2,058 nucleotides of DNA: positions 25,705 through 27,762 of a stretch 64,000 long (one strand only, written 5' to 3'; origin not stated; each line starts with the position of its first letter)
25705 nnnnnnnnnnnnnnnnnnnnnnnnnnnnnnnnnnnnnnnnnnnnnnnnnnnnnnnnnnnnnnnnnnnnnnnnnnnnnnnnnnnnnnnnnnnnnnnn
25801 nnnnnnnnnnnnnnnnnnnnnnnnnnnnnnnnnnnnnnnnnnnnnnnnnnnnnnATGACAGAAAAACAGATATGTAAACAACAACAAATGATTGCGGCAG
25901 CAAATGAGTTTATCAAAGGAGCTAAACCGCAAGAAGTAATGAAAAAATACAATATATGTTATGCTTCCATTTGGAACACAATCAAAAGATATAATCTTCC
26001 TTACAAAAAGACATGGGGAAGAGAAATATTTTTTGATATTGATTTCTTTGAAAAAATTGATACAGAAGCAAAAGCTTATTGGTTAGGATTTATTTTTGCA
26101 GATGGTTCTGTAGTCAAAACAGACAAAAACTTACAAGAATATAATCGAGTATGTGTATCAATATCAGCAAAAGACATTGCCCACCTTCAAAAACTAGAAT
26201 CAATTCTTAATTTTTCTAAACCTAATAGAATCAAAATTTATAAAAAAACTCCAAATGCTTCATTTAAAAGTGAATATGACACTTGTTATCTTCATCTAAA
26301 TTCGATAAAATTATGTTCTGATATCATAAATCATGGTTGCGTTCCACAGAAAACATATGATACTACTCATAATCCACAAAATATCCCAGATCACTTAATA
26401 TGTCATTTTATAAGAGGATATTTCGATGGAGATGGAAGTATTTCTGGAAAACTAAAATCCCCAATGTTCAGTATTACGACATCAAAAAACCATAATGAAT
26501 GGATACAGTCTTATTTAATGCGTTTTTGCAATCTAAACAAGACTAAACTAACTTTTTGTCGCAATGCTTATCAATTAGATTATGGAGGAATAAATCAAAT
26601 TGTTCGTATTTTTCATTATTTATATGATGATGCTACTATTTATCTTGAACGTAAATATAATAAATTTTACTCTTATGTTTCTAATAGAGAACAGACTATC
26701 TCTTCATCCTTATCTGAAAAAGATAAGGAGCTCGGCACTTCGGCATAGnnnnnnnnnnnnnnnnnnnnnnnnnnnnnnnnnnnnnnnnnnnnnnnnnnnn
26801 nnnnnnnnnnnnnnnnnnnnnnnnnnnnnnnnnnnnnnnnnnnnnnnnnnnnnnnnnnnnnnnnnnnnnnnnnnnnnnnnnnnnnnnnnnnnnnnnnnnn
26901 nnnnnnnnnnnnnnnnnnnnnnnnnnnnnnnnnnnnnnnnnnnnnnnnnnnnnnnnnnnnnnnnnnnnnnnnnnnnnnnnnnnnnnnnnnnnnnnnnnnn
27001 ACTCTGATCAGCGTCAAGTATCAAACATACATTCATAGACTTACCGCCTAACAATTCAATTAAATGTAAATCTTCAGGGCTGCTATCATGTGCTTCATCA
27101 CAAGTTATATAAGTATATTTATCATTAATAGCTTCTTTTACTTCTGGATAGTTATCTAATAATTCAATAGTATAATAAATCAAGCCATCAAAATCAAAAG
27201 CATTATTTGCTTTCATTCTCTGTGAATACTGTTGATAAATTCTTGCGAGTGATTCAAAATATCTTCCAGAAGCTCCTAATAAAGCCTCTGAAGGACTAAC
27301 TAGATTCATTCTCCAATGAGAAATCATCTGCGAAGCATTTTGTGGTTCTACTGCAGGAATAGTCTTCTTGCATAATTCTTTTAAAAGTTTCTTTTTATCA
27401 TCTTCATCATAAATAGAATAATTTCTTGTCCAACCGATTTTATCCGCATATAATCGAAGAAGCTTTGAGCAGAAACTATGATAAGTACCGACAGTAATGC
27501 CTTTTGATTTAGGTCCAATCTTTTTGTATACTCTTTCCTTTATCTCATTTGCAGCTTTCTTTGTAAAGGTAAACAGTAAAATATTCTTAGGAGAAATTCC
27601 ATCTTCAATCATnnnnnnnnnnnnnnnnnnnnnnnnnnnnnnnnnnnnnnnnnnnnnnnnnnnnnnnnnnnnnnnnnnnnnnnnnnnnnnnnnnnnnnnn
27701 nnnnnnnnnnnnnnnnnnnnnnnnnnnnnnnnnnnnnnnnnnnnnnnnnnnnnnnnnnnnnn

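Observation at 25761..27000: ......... homing endonuclease encoded antisense to its host group I intron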

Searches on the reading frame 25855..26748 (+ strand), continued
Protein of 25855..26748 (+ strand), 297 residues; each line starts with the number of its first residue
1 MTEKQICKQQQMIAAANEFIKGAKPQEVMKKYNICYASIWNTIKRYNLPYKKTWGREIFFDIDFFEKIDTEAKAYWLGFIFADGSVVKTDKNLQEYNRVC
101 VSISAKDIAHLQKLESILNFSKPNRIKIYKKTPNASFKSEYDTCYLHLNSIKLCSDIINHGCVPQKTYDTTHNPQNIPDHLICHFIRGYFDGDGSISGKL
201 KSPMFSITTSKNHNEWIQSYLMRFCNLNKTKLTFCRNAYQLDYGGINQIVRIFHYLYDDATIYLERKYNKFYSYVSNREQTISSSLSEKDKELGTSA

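Call 63: search_solved_structures(query=A2, max_evalue=0.01)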
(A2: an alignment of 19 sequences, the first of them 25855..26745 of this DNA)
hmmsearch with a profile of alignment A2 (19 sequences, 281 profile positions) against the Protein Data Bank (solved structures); distinct sequences matched with E-value up to 0.01: 5.
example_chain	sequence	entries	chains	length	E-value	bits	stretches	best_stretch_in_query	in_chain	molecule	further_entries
3uvf_A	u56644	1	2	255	3.4e-05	26.3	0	74-129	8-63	Intron-encoded DNA endonuclease I-HjeMI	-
1p8k_Z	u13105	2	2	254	0.00016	24.1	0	74-120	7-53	Intron-encoded endonuclease I-AniI | LAGLIDADG endonuclease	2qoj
3eh8_A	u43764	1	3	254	0.00017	24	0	74-121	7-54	Intron-encoded DNA endonuclease I-AniI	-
1dq3_A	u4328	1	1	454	0.00095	21.6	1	75-215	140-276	ENDONUCLEASE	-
1mow_A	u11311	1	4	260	0.0027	20.1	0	73-204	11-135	chimera of homing endonuclease I-DmoI and DNA endonuclease I-CreI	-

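Call 64: search_protein_families(library=phrogs, proteins=[window:25855-26745:+], max_evalue=0.00001)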
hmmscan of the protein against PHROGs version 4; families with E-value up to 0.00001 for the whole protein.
window:25855-26745:+ (297 aa): 1 family
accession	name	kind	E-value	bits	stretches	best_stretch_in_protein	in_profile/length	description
phrog_4645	-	DNA, RNA and nucleotide metabolism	5.7e-53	181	1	22-276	56-305/308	endonuclease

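Call 80: find_encoding_contigs(protein=P0014, flank=3500, max_places=1)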
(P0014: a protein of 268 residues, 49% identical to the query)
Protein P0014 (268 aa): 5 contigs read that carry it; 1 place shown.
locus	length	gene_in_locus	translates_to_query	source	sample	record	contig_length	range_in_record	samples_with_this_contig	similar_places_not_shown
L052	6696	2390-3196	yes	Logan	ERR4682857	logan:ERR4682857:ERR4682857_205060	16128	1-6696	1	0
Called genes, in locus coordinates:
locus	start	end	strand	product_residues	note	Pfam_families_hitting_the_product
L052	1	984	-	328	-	?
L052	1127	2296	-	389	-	PF13361:UvrD_C, PF13538:UvrD_C_2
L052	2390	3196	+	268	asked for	PF14528:LAGLIDADG_3 (faint)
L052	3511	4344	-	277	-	PF00580:UvrD-helicase, PF13604:AAA_30 (faint), PF13245:AAA_19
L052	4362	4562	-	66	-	-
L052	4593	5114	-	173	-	-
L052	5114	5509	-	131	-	PF06868:DUF1257 (weak)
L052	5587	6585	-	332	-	PF02498:Bro-N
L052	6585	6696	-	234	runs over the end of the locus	PF02511:Thy1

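Call 81: find_encoding_contigs(protein=P0037, flank=3500, max_places=1)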
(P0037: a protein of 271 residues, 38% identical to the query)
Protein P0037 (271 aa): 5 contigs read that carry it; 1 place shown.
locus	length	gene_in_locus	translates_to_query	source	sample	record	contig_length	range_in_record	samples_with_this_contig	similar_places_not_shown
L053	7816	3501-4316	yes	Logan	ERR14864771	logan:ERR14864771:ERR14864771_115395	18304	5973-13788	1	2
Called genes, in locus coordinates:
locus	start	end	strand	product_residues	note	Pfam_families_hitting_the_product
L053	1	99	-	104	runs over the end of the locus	-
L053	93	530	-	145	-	-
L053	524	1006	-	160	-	-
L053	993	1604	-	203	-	-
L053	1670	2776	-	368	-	PF13361:UvrD_C, PF13538:UvrD_C_2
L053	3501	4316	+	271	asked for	PF14528:LAGLIDADG_3 (faint)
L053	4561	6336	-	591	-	PF05204:Hom_end (faint), PF14528:LAGLIDADG_3 (weak), PF00580:UvrD-helicase, PF13245:AAA_19 (weak)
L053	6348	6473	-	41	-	-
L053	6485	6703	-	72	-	-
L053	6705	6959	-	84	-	-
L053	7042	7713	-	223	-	PF00154:RecA_N (weak), PF21096:RecA_C (faint)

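Call 82: find_encoding_contigs(protein=P0022, flank=3500, max_places=1)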
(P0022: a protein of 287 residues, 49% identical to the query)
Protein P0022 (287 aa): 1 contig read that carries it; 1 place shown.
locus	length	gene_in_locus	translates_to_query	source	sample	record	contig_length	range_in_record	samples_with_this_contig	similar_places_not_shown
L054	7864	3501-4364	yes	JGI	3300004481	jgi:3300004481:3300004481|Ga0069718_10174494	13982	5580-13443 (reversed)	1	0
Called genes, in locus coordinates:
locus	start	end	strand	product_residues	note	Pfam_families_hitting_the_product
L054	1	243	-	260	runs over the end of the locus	?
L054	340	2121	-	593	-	PF13731:WxL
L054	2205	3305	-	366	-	PF13087:AAA_12 (faint), PF13361:UvrD_C, PF13538:UvrD_C_2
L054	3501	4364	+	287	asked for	PF14528:LAGLIDADG_3 (faint)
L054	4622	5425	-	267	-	PF00580:UvrD-helicase, PF13086:AAA_11 (faint), PF13245:AAA_19, PF13604:AAA_30 (faint), PF21445:ADDB_N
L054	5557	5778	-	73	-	PF00269:SASP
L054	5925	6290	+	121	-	-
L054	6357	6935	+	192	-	PF13487:HD_5, PF01966:HD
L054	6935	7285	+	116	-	PF01981:PTH2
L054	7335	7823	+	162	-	-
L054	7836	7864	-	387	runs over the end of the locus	-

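Call 86: find_related_loci(query=A2, collection=genome_contigs, flank=3000)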
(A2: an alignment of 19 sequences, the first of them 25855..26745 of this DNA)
Query A2 (297 aa) in genome_contigs; peptide patterns used: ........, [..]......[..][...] (x = any residue, [..] = any of these).
600 stretches matched a pattern (row limit reached: there are more); 484 encode a relative of the query (tblastn E <= 1e-3); the best 80 are kept; 80 distinct loci.
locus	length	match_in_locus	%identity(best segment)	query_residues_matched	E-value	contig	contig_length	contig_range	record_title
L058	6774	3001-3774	31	17-275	3e-33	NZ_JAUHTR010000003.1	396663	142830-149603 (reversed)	Fictibacillus fluitans strain NE201 3, whole genome shotgun sequence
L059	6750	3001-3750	33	9-271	2e-31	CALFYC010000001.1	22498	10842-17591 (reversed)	MAG TPA_asm: uncultured Neisseriaceae bacterium isolate SRR6231170_bin.90_CONCOCT_v1.1_MAG genome assembly, contig: ERZ6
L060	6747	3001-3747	30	22-271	3e-31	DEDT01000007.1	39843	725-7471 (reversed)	MAG TPA_asm: Selenomonadaceae bacterium UBA2897 UBA2897_contig_1146, whole genome shotgun sequence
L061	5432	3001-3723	32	26-271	1e-30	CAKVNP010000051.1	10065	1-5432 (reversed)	MAG: uncultured Clostridium sp. isolate REFINED_METABAT215_TOP10_CONTIGS_1500_ASSEMBLY_K77_MERGED__Hadza_MoBio_hadza-I-L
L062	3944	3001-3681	35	60-284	1e-30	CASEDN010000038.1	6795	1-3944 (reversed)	uncultured bacterium isolate SI.O91.metabat-bins.44 genome assembly, contig: SI.O91.metabat-bins.44.fa_k141_78127, whole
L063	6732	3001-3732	34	26-276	7e-30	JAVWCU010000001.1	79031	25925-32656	MAG: Bacilli bacterium isolate CGS10Y4-bin68 NODE_203_length_79031_cov_12.515384, whole genome shotgun sequence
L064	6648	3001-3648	34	56-278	2e-29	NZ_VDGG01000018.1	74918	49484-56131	Psychrobacillus soli strain NHI-2 scaffold18, whole genome shotgun sequence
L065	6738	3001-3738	32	18-271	6e-29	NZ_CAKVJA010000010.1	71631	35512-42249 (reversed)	MAG: uncultured Clostridium sp. isolate REFINED_METABAT215_TOP10_CONTIGS_1500_ASSEMBLY_K77_MERGED__Hadza_MoBio_hadza-E-H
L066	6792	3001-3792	30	7-276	8e-29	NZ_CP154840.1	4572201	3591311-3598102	Lysinibacillus sp. 3P01SB chromosome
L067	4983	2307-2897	33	56-271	1e-28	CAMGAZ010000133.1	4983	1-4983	MAG: uncultured Clostridium sp. isolate ERR2020034_bin.11_metaWRAP_v1.3_MAG genome assembly, contig: ERZ10552058.2434, w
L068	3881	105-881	32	19-271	1e-28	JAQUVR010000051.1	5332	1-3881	MAG: Candidatus ainarchaeum sp. isolate STD2_171 NODE_67478_length_5332_cov_3.506628_Sandtown_D2, whole genome shotgun s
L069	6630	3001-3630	34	64-276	1e-28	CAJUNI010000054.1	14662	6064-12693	MAG TPA_asm: uncultured Parvibacter sp. isolate MGBC162393 genome assembly, contig: MGBC162393.54, whole genome shotgun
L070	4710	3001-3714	32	26-270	2e-28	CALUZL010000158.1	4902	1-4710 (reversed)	MAG: uncultured Erysipelotrichaceae bacterium isolate E27__bin313 genome assembly, contig: E27__k127_2160807, whole geno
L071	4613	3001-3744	33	27-280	6e-28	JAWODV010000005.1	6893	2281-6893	MAG: Kosmotogaceae bacterium isolate BLK5-2.bin.62 k191_1202531, whole genome shotgun sequence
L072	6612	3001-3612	33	61-271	8e-28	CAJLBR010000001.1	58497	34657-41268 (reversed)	MAG TPA_asm: uncultured Clostridium sp. isolate SRR5519174-bin.8 genome assembly, contig: NODE_237_length_58497_cov_6.56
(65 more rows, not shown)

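Call 95: find_related_loci(query=A2, collection=viral_contigs, flank=2500)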
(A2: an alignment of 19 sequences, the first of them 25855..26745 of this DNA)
Query A2 (297 aa) in viral_contigs; peptide patterns used: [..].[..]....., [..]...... (x = any residue, [..] = any of these).
600 stretches matched a pattern (row limit reached: there are more); 575 encode a relative of the query (tblastn E <= 1e-3); the best 80 are kept; 80 distinct loci.
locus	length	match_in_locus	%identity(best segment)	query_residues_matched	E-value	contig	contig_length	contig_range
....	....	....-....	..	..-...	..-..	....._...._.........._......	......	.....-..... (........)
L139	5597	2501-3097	40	60-267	2e-42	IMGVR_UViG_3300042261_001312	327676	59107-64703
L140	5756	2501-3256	37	26-277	2e-41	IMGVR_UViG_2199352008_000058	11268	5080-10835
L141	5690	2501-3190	37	24-267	8e-40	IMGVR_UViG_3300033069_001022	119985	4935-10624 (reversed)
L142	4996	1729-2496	35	22-277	2e-37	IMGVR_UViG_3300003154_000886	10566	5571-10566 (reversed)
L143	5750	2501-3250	34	15-280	4e-37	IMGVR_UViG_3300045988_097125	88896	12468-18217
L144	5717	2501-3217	35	17-271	1e-36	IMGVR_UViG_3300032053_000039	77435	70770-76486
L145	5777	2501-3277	32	9-275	1e-36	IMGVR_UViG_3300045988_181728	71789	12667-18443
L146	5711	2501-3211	37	10-276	8e-36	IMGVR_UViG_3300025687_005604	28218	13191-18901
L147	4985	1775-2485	37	10-276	8e-36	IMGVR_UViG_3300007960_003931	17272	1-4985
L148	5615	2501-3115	41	63-271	2e-35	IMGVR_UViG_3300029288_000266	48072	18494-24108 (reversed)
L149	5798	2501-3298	34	9-271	1e-34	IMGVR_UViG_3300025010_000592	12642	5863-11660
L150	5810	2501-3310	33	2-271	2e-34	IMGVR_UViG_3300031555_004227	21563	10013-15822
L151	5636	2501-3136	38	56-271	1e-34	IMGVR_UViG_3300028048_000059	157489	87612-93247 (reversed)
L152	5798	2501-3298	34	9-271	1e-34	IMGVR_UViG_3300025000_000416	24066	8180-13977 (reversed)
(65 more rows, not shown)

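Call 98: predict_structure(alignment_id=A2)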
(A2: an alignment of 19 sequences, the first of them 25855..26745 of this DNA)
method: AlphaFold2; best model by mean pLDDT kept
length: 297 residues; sequences in the alignment: 19
mean_pLDDT: 85.4   pTM: 0.73
mean pLDDT of the five models: 85.4, 84.6, 84.2, 83.7, 83.6
residues with pLDDT >= 90: 184; 70-90: 64; 50-70: 27; < 50: 22
segments of 3 or more residues with pLDDT < 50: 280-297
pLDDT, mean of each block of 10 residues (from residue 1): 88 92 86 91 84 58 94 97 91 89 92 90 73 53 86 94 77 90 98 95 95 96 98 93 96 97 96 79 42 36
secondary structure, 60 per line:
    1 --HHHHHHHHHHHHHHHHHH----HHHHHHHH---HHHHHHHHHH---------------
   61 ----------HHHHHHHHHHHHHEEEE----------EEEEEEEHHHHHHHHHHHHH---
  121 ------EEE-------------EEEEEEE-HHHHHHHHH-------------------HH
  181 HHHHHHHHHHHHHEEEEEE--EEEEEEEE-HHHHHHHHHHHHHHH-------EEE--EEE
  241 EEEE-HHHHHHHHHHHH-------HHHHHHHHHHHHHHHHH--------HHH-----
elements in order: H3-20 H25-32 H36-45 H71-83 E84-87 E98-104 H105-117 E127-129 E143-149 H151-159 H179-193 E194-199 E202-209 H211-225 E233-235 E238-244 H246-257 H265-281

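Call 100: fold_search(model_id=the predicted structure, library=pdb)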
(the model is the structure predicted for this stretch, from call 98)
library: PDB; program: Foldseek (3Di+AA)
matches with E <= 10: 613; with E <= 0.001: 83
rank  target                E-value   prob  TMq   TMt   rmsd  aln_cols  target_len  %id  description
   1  3eh8_A                9.2e-09  1.00  0.50  0.57   7.8       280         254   14  Crystal structure of Y2 I-AniI variant (F13Y/S111Y)/DNA complex with calcium (released 2009-01-13)
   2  2ab5_B                5.8e-08  1.00  0.51  0.58   7.5       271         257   14  bI3 LAGLIDADG Maturase (released 2005-08-30)
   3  1p8k_Z                1.1e-07  1.00  0.50  0.57   7.6       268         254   14  The structure and DNA recognition of a bifunctional homing endonuclease and group I intron splicing factor (released 2004-01-20)
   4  3uvf_A                1.3e-07  1.00  0.50  0.57   5.8       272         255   15  Expanding LAGALIDADG endonuclease scaffold diversity by rapidly surveying evolutionary sequence space (released 2012-02-29)
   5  2ab5_A                1.7e-07  1.00  0.46  0.51   6.9       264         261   16  bI3 LAGLIDADG Maturase (released 2005-08-30)
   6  4yit_D                2.6e-07  1.00  0.43  0.46   6.1       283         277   13  Crystal Structure of LAGLIDADG Meganuclease I-AabMI Bound to Uncleaved DNA (released 2016-03-23)
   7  4yis_A                4.1e-07  1.00  0.47  0.48   6.1       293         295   14  Crystal Structure of LAGLIDADG Meganuclease I-CpaMI Bound to Uncleaved DNA (released 2016-03-23)
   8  3mxa_A                5.4e-07  1.00  0.45  0.44   8.0       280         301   14  Molecular basis of engineered meganuclease targeting of the endogenous human RAG1 locus (released 2010-10-06)
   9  1dq3                  6.4e-07  1.00  0.47  0.32   5.8       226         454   18  CRYSTAL STRUCTURE OF AN ARCHAEAL INTEIN-ENCODED HOMING ENDONUCLEASE PI-PFUI (released 2000-07-05)
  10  3mx9_A                7.2e-07  1.00  0.46  0.46   7.8       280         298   15  Molecular basis of engineered meganuclease targeting of the endogenous human RAG1 locus (released 2010-10-06)
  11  1mow_A                7.6e-07  1.00  0.46  0.54   5.7       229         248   20  E-DreI (released 2002-11-29)
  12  5esp_A                9.0e-07  1.00  0.46  0.46   6.5       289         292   14  Crystal Structure of LAGLIDADG Meganuclease I-PanMI with coordinated Calcium ions (released 2016-03-30)
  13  5esp_B                1.3e-06  1.00  0.46  0.47   6.8       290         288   13  Crystal Structure of LAGLIDADG Meganuclease I-PanMI with coordinated Calcium ions (released 2016-03-30)
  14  4lq0_A                1.6e-06  1.00  0.44  0.44   7.2       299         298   13  Crystal structure of the I-LtrWI LAGLIDADG homing endonuclease bound to target DNA. (released 2014-07-16)
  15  4z1z_B                1.7e-06  1.00  0.43  0.43   7.0       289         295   16  Crystal Structure of Meganuclease I-SmaMI Bound to Uncleaveable DNA with a TTCT Central Four (released 2016-03-30)
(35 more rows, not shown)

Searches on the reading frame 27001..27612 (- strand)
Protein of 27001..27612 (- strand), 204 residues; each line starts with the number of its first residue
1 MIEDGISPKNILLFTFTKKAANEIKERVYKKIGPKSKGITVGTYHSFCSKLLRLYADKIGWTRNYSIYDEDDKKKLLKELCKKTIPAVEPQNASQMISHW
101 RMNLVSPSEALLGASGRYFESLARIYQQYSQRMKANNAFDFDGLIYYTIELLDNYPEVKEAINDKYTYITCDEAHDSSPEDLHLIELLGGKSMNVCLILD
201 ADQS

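Call 5: search_protein_families(library=pfam, proteins=[window:27001-27612:-], max_evalue=0.01)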
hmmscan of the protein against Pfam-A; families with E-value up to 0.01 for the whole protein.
window:27001-27612:- (204 aa): 2 families
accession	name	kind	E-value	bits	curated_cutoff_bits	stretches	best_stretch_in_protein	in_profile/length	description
PF00580.27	UvrD-helicase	-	2.4e-48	165.6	23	1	3-204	40-251/271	UvrD/REP helicase N-terminal domain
PF13245.12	AAA_19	-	2.8e-06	28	25.1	1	9-204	42-129/134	AAA domain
